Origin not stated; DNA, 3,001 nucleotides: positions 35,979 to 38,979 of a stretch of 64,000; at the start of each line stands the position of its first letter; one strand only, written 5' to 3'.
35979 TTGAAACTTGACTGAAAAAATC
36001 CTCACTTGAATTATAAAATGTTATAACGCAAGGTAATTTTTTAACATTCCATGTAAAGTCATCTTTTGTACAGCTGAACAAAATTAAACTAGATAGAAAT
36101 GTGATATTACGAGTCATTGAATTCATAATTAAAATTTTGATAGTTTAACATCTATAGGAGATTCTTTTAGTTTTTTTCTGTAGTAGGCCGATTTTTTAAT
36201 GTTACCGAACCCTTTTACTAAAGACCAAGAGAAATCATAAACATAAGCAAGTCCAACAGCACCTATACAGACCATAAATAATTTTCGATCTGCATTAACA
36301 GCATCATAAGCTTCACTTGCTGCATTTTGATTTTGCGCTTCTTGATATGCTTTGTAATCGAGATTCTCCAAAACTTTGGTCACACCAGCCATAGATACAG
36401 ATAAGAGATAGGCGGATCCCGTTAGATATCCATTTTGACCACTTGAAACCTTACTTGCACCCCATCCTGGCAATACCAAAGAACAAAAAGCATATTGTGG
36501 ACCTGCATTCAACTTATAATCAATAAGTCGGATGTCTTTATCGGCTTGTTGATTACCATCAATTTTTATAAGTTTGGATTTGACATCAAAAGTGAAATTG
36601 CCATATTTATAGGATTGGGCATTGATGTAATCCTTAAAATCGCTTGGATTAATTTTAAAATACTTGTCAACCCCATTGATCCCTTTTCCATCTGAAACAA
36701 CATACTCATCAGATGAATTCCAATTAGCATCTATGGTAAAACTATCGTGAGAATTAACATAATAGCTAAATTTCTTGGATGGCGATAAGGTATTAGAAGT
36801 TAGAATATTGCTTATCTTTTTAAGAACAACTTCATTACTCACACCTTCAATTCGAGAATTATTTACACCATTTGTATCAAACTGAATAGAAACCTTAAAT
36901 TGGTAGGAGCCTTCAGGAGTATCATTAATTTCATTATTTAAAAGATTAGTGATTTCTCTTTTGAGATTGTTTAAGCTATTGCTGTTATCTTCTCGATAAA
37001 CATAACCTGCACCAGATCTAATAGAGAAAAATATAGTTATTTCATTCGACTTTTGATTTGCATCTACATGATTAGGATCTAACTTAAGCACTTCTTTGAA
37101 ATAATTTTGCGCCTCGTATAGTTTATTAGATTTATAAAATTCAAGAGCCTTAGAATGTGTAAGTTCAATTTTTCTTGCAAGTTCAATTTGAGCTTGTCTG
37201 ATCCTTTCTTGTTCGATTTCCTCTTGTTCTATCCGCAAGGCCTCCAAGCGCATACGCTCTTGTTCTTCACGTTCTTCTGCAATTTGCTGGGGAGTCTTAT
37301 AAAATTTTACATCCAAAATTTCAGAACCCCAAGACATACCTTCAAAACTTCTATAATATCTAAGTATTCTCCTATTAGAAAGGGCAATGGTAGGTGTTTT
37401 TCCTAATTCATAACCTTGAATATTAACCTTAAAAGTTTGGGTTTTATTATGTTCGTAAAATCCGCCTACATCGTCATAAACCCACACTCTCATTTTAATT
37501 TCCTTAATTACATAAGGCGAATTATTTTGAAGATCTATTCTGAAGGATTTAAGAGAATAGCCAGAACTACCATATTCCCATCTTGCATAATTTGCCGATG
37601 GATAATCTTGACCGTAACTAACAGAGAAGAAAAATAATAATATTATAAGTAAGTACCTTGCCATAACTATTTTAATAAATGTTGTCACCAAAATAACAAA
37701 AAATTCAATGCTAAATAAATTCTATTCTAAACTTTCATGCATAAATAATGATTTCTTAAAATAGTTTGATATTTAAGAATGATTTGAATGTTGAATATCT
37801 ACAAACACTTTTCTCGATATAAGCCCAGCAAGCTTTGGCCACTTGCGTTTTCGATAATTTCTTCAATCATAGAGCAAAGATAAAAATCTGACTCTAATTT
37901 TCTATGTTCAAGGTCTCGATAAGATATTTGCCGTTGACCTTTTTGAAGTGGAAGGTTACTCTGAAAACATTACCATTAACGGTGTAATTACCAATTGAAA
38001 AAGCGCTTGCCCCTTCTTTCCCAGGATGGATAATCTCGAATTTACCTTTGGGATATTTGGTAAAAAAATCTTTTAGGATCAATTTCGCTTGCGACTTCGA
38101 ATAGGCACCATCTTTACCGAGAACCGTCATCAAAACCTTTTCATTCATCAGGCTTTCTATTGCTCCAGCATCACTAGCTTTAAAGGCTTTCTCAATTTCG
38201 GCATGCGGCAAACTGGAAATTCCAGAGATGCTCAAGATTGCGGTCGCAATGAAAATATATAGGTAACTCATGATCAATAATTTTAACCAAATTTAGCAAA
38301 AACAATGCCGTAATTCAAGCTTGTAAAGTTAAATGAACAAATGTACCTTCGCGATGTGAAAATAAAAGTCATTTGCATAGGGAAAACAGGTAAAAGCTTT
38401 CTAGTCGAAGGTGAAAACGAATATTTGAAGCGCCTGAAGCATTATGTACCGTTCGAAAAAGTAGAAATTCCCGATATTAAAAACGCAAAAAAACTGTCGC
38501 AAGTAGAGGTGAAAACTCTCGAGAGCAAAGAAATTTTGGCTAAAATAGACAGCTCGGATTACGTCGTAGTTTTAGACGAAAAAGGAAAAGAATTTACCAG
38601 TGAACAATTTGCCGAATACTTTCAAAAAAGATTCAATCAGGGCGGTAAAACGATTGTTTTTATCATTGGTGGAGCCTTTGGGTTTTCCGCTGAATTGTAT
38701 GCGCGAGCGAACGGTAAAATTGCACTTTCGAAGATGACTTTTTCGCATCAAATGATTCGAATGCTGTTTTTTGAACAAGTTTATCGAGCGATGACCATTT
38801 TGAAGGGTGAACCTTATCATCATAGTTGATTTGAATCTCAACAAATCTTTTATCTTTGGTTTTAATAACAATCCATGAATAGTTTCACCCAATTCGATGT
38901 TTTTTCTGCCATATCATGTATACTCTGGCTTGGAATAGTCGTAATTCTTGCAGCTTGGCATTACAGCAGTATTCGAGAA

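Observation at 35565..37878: Two-gene cassette inserted in the 5' end of nadC, bounded by a perfect 34-bp direct repeat that duplicates the nadC start codon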

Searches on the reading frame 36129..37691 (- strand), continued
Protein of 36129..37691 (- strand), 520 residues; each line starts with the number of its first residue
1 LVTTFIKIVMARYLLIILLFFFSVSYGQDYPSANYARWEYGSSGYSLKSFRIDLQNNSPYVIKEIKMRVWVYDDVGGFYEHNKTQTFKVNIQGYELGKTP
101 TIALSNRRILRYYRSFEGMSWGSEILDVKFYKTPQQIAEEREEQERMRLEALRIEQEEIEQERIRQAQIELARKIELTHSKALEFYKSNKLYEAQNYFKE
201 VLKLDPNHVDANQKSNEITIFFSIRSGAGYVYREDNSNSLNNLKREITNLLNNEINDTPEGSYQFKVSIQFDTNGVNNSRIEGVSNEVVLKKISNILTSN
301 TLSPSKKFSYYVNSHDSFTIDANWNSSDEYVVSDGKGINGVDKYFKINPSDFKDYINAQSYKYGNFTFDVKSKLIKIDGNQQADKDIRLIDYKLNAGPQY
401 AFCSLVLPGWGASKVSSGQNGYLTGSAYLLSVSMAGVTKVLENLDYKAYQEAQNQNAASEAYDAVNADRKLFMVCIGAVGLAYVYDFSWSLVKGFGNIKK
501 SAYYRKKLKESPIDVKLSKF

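Call 101: search_protein_representatives(alignment_id=A1)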
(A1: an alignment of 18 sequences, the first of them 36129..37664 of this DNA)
Query: 18 sequences, 511 profile positions. Proteins with E-value up to 0.001 (for the whole library): 1417; up to 1e-10: 406; up to 1e-30: 136. The best 150 are listed.
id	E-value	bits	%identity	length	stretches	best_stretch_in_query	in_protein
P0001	2.4e-261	884.0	-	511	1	1-511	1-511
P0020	1.9e-190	650.1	-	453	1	58-510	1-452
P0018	1.6e-170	584.3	-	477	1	26-506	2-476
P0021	8.6e-126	436.8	-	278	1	234-511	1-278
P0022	2.4e-119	415.5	-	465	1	131-511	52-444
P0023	7.4e-69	248.9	-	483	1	146-500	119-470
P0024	2.3e-68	247.3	-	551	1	99-507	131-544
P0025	8.0e-65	235.6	-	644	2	168-509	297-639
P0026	1.8e-62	227.9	-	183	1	381-511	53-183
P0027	3.4e-62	227.0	-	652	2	157-508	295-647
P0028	4.7e-62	226.5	-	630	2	159-504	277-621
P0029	7.2e-62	225.9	-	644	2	159-508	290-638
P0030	2.8e-61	223.9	-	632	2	148-510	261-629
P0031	1.5e-60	221.6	-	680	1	153-509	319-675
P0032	1.8e-60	221.3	-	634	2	148-506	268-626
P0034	4.3e-60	220.0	-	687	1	154-510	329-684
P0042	1.3e-57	211.8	-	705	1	165-508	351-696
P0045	2.3e-56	207.7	-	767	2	141-508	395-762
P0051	2.1e-54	201.3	-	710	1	146-506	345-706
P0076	6.6e-46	173.2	-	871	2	169-508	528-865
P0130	7.6e-34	133.4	-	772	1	115-509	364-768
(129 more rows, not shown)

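Call 102: search_protein_families(library=pfam, proteins=[P0023, P0024, P0025, P0031, P0034, P0042, P0045, P0076, P0051, P0130], max_evalue=0.001)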
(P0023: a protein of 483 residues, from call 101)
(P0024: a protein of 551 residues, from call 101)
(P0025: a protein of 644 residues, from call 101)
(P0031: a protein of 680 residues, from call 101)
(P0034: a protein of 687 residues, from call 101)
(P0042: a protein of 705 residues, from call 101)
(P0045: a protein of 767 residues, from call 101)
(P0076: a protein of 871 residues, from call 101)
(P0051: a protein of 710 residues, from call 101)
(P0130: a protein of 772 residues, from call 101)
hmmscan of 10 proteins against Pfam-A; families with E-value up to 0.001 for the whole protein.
P0023 (483 aa): 0 families

P0024 (551 aa): 2 families
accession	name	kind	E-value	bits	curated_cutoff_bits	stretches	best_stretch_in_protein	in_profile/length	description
PF00515.34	TPR_1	-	9.7e-05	22.5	27.8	1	207-234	6-33/34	Tetratricopeptide repeat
PF07719.23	TPR_2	-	0.00017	21.9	27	1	207-234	6-33/34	Tetratricopeptide repeat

P0025 (644 aa): 2 families
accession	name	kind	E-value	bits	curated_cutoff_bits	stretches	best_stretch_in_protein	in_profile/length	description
PF07719.23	TPR_2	-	3e-07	30.5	27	0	302-326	8-32/34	Tetratricopeptide repeat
PF13414.12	TPR_11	-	0.00017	21.7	26.8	0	303-326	2-25/42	TPR repeat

P0031 (680 aa): 2 families
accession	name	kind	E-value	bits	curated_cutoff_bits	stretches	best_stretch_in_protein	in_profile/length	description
PF07719.23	TPR_2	-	7.7e-06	26.1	27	0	339-366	7-34/34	Tetratricopeptide repeat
PF13414.12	TPR_11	-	0.00086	19.4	26.8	0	348-369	9-30/42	TPR repeat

P0034 (687 aa): 3 families
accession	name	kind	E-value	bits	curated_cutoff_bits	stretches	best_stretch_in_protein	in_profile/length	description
PF07719.23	TPR_2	-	5.7e-08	32.7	27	0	199-224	6-31/34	Tetratricopeptide repeat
PF00515.34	TPR_1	-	1.3e-07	31.5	27.8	0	352-374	12-34/34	Tetratricopeptide repeat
PF13414.12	TPR_11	-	1.7e-07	31.3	26.8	0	353-376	6-29/42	TPR repeat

P0042 (705 aa): 5 families
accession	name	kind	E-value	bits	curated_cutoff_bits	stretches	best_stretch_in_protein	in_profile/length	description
PF07719.23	TPR_2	-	3.5e-11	42.7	27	0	357-384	6-33/34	Tetratricopeptide repeat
PF00515.34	TPR_1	-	1.6e-08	34.4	27.8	0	359-384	8-33/34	Tetratricopeptide repeat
PF13181.12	TPR_8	-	1.3e-07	31.6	25.7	0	359-384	8-33/34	Tetratricopeptide repeat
PF13424.12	TPR_12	-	1e-05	26.1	30.1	0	300-327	45-72/77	Tetratricopeptide repeat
PF13428.12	TPR_14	-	0.00023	22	23.5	0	359-388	8-37/44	Tetratricopeptide repeat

P0045 (767 aa): 2 families
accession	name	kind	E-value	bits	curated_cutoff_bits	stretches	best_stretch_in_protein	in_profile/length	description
PF07719.23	TPR_2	-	9.5e-05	22.7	27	0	424-451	4-31/34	Tetratricopeptide repeat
PF00515.34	TPR_1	-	0.00051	20.2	27.8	0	424-451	4-31/34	Tetratricopeptide repeat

P0076 (871 aa): 1 family
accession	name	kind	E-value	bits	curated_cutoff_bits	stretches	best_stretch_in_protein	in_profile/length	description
PF07719.23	TPR_2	-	7.2e-09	35.5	27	0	530-557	6-33/34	Tetratricopeptide repeat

P0051 (710 aa): 0 families

P0130 (772 aa): 0 families

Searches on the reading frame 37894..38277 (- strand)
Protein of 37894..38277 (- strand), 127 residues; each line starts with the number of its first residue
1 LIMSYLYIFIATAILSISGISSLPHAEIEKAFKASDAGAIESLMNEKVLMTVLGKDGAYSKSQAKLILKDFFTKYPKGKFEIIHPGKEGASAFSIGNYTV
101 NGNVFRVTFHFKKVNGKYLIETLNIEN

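Call 4: search_protein_families(library=pfam, proteins=[window:37894-38277:-], max_evalue=0.01)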
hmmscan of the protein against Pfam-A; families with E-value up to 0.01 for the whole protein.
window:37894-38277:- (127 aa): 1 family
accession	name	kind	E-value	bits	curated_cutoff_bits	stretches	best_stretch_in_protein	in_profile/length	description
PF16022.11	DUF4783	-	2e-28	98.9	24.1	1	27-126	3-102/102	Domain of unknown function (DUF4783)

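Call 7: find_encoding_contigs(protein=window:37894-38277:-, flank=8000, max_places=10)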
Protein window:37894-38277:- (127 aa): no gene with exactly this product is on record in the collection.

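Call 48: search_protein_families(library=ncbifam, proteins=[window:37894-38277:-], max_evalue=0.1)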
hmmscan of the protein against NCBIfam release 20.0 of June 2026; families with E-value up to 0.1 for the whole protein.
window:37894-38277:- (127 aa): 1 family
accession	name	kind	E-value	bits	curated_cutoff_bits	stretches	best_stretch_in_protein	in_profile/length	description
TIGR02246.1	TIGR02246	subfamily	0.055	13.5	33.95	1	26-80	11-66/128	SgcJ/EcaC family oxidoreductase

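Call 74: find_encoding_contigs(protein=window:37894-38271:-, flank=5000, max_places=10)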
Protein window:37894-38271:- (125 aa): 23 contigs read that carry it; 8 places shown.
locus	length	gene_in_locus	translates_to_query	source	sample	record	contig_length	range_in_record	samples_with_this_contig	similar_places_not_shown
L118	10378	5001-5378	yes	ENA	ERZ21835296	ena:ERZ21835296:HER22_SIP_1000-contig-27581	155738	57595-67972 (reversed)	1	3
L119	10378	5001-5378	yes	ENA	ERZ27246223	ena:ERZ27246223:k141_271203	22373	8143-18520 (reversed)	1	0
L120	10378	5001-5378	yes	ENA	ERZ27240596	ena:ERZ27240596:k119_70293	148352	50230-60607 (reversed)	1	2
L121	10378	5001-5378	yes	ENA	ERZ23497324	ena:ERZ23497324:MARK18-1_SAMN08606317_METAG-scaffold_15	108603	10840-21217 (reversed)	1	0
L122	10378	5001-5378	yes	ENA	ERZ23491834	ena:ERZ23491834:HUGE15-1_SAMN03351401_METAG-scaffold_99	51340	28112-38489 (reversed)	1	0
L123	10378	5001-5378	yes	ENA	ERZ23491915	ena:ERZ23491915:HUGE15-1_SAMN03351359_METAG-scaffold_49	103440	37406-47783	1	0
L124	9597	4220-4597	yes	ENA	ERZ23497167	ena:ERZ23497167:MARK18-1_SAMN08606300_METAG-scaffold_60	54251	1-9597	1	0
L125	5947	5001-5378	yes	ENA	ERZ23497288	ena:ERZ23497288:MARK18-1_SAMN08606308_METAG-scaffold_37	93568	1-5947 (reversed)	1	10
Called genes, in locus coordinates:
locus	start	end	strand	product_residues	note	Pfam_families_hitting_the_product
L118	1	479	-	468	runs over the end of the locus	PF14356:DUF4403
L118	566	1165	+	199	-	-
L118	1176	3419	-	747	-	PF03971:IDH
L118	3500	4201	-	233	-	PF01725:Ham1p_like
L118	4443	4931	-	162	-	PF02590:SPOUT_MTase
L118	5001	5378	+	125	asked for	PF16022:DUF4783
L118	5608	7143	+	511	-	-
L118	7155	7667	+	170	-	PF20009:GEVED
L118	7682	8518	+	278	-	PF02749:QRPTase_N, PF01729:QRPTase_C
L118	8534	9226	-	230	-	PF08543:Phos_pyr_kin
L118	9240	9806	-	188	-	PF02581:TMP-TENI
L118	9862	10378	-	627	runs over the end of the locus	PF13667:ThiC-associated, PF01964:ThiC_Rad_SAM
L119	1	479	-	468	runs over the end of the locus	PF14356:DUF4403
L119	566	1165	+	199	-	-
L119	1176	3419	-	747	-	PF03971:IDH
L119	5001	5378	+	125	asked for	PF16022:DUF4783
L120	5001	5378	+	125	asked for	PF16022:DUF4783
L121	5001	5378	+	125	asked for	PF16022:DUF4783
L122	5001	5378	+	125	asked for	PF16022:DUF4783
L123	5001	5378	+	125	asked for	PF16022:DUF4783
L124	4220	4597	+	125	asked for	PF16022:DUF4783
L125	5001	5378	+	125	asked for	PF16022:DUF4783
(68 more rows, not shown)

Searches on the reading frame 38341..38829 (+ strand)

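Call 4: search_protein_families(library=pfam, proteins=[window:38341-38829:+], max_evalue=0.01)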
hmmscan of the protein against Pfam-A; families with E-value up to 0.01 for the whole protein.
window:38341-38829:+ (162 aa): 1 family
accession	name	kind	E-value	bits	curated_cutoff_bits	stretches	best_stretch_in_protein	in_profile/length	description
PF02590.22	SPOUT_MTase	-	4.9e-54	183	27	1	7-160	2-154/154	Predicted SPOUT methyltransferase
